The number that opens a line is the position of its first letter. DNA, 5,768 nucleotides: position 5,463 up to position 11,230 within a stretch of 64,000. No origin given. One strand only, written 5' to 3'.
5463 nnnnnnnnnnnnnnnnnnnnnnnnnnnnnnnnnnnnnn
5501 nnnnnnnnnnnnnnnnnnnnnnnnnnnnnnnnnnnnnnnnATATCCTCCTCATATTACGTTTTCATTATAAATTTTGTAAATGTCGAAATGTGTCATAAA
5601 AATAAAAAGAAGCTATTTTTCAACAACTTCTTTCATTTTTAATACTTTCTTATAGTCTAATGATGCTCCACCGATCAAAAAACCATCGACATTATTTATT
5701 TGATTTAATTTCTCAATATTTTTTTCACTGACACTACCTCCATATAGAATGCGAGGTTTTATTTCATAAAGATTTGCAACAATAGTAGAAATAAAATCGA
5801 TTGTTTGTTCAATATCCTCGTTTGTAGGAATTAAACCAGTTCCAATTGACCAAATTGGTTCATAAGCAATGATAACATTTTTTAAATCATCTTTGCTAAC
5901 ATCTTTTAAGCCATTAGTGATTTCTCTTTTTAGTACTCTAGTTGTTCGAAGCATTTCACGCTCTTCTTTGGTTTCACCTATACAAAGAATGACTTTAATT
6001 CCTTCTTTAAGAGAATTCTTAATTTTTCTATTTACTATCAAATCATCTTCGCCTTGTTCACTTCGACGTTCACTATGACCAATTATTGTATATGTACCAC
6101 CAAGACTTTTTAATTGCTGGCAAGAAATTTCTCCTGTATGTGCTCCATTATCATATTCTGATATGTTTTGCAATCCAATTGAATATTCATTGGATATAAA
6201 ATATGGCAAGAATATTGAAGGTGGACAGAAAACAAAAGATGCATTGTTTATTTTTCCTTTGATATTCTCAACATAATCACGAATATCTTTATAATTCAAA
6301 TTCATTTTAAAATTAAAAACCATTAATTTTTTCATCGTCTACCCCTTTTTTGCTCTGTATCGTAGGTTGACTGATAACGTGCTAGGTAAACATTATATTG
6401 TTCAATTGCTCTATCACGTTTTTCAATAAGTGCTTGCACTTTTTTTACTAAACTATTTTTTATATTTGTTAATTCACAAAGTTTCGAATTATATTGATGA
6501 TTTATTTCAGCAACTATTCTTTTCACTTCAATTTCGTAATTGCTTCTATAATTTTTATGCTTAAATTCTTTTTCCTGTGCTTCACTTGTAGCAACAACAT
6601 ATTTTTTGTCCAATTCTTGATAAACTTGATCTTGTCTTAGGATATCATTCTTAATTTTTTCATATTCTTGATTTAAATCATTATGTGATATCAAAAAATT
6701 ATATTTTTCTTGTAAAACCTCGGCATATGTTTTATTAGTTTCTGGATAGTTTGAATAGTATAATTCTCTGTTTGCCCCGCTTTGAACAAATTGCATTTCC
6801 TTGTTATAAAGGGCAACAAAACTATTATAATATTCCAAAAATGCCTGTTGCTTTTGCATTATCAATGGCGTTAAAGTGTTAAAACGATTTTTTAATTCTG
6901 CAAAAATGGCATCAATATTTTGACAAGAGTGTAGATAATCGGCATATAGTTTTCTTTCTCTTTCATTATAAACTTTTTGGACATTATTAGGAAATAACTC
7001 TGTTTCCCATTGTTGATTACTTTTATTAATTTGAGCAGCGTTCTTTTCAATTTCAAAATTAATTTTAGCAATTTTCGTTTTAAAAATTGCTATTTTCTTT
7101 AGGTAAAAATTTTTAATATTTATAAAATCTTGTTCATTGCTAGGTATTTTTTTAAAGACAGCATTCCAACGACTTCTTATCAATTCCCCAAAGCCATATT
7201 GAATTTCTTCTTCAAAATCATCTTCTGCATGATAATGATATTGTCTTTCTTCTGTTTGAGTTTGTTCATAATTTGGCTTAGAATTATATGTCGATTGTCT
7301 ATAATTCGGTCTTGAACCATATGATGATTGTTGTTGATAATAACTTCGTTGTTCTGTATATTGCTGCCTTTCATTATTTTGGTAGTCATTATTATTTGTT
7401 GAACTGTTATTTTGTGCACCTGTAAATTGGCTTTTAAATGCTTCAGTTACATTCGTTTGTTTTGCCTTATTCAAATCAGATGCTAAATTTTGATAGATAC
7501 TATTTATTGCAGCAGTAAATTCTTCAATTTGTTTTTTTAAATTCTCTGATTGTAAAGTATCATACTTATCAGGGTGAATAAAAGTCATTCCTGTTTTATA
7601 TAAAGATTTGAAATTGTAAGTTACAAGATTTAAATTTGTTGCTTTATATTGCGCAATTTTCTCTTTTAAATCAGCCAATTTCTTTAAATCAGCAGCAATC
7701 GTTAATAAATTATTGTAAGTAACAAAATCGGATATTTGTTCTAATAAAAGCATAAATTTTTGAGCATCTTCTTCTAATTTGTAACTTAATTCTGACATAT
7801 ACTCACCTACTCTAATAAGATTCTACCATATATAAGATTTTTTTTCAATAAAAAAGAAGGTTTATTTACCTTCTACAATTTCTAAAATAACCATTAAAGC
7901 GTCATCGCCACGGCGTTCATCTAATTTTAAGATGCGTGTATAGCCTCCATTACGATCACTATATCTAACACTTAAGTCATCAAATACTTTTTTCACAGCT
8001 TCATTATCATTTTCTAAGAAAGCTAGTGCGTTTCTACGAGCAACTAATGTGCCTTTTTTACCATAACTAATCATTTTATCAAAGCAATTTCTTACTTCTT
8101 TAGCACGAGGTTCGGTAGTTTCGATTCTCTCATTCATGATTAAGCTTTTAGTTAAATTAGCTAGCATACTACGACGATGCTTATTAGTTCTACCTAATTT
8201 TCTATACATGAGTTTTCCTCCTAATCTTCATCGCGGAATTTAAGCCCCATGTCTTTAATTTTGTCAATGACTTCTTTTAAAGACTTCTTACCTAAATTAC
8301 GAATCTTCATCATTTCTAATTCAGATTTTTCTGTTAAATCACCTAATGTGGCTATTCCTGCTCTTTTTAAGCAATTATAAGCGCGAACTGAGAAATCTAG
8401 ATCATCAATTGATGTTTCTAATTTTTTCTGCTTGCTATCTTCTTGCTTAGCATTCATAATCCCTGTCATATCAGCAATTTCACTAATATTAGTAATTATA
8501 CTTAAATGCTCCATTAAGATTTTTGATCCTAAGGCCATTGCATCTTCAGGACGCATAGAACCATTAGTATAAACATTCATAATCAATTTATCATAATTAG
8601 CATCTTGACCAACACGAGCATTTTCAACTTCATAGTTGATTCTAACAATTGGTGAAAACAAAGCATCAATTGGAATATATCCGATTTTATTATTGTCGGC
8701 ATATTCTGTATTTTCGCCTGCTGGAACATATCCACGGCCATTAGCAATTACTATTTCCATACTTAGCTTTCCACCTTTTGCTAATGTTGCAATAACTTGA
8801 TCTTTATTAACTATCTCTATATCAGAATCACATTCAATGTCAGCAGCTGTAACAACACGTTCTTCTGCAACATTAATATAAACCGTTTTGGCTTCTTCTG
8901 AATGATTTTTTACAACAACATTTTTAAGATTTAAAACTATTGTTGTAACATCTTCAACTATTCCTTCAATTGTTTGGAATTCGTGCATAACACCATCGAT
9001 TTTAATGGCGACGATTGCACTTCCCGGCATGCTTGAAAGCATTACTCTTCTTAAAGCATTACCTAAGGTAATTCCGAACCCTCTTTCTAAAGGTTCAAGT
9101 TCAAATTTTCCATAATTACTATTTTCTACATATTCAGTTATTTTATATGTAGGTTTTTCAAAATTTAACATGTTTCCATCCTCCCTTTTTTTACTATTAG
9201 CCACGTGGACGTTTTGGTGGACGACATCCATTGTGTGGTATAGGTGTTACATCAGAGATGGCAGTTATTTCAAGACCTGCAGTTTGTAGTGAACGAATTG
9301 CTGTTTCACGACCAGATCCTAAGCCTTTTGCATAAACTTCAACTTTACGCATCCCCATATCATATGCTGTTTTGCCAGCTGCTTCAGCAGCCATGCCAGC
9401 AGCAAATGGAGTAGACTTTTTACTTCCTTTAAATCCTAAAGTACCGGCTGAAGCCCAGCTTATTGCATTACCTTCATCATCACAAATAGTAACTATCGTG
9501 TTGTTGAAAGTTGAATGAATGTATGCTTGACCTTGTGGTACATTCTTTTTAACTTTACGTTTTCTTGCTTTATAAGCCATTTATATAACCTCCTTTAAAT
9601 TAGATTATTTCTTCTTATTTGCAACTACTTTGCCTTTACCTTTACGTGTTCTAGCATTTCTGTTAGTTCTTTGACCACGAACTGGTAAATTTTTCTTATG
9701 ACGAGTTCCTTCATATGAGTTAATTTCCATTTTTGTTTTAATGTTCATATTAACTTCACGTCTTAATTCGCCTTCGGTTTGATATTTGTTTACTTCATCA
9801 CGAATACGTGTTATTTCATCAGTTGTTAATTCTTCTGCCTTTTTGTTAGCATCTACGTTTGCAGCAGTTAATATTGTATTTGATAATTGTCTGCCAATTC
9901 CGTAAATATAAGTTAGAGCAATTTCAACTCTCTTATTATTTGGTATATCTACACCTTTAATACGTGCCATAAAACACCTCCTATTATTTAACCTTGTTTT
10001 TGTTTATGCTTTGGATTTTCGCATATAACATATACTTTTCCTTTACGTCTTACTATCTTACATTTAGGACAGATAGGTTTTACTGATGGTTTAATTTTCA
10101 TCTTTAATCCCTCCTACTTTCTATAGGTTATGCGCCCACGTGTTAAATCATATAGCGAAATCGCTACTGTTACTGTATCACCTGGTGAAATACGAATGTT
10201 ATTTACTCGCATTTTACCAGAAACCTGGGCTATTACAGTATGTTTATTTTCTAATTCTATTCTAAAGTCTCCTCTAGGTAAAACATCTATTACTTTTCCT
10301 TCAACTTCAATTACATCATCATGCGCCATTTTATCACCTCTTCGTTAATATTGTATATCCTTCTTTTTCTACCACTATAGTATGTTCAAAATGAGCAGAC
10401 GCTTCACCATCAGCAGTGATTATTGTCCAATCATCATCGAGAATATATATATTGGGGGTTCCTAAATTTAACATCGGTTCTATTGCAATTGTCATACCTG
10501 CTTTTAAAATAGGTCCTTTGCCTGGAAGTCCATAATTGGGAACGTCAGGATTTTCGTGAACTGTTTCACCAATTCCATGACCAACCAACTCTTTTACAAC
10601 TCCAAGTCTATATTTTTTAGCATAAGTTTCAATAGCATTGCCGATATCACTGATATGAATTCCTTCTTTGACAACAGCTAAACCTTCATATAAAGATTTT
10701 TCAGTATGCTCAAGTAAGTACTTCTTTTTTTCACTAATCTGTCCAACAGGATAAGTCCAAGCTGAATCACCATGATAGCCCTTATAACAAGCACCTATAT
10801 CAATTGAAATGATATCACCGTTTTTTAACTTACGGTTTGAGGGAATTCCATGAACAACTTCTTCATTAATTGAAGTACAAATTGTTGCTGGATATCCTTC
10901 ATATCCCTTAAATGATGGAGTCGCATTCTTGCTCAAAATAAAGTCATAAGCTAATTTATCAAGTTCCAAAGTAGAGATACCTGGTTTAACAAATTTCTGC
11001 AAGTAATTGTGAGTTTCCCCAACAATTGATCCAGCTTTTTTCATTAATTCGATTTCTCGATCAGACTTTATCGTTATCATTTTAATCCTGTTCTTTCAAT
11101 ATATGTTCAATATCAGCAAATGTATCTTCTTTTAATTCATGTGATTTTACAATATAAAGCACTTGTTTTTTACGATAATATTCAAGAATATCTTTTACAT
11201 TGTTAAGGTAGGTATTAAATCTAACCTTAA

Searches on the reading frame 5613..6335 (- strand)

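Call 21: search_protein_families(library=pfam, proteins=[window:5613-6335:-], max_evalue=0.00001)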
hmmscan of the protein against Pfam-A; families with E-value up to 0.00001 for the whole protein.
window:5613-6335:- (240 aa): 1 family
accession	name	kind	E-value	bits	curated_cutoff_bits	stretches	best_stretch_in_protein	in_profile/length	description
PF00121.24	TIM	-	1.5e-72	244.5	20.1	1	4-235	2-242/245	Triosephosphate isomerase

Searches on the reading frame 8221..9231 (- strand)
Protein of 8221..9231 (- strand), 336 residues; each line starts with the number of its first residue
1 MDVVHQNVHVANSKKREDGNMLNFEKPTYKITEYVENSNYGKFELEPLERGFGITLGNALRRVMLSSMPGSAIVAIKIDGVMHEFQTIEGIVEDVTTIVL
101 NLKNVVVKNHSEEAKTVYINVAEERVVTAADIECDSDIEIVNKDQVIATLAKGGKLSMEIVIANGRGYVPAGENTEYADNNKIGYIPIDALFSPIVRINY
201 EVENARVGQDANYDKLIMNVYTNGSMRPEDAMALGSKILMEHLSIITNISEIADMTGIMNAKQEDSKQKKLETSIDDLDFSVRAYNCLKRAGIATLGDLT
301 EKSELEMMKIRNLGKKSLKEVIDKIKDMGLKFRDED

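Call 68: search_protein_families(library=pfam, proteins=[window:8221-9231:-], max_evalue=0.00001)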
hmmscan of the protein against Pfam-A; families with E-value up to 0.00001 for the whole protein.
window:8221-9231:- (336 aa): 3 families
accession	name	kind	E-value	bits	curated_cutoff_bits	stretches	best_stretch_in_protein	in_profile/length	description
PF01000.31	RNA_pol_A_bac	-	9.8e-36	123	33.9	1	76-193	1-119/119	RNA polymerase Rpb3/RpoA insert domain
PF03118.21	RNA_pol_A_CTD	-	5.2e-27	93.8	23.8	1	263-326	3-66/67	Bacterial RNA polymerase, alpha chain C terminal domain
PF01193.29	RNA_pol_L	-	3.9e-24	84.6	24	1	46-243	1-74/74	RNA polymerase Rpb3/Rpb11 dimerisation domain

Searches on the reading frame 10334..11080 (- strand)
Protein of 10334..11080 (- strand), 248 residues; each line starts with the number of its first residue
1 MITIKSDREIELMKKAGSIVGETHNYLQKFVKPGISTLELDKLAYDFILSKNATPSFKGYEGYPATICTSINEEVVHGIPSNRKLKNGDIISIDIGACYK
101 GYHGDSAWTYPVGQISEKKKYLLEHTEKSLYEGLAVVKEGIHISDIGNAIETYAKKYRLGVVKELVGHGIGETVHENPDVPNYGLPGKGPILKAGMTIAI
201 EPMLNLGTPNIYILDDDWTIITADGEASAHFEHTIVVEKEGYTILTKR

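Call 68: search_protein_families(library=pfam, proteins=[window:10334-11080:-], max_evalue=0.00001)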
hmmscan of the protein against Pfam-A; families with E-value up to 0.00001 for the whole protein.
window:10334-11080:- (248 aa): 1 family
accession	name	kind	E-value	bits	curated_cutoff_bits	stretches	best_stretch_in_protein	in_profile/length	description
PF00557.29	Peptidase_M24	-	1.3e-52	179.1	23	1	11-238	1-207/208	Metallopeptidase family M24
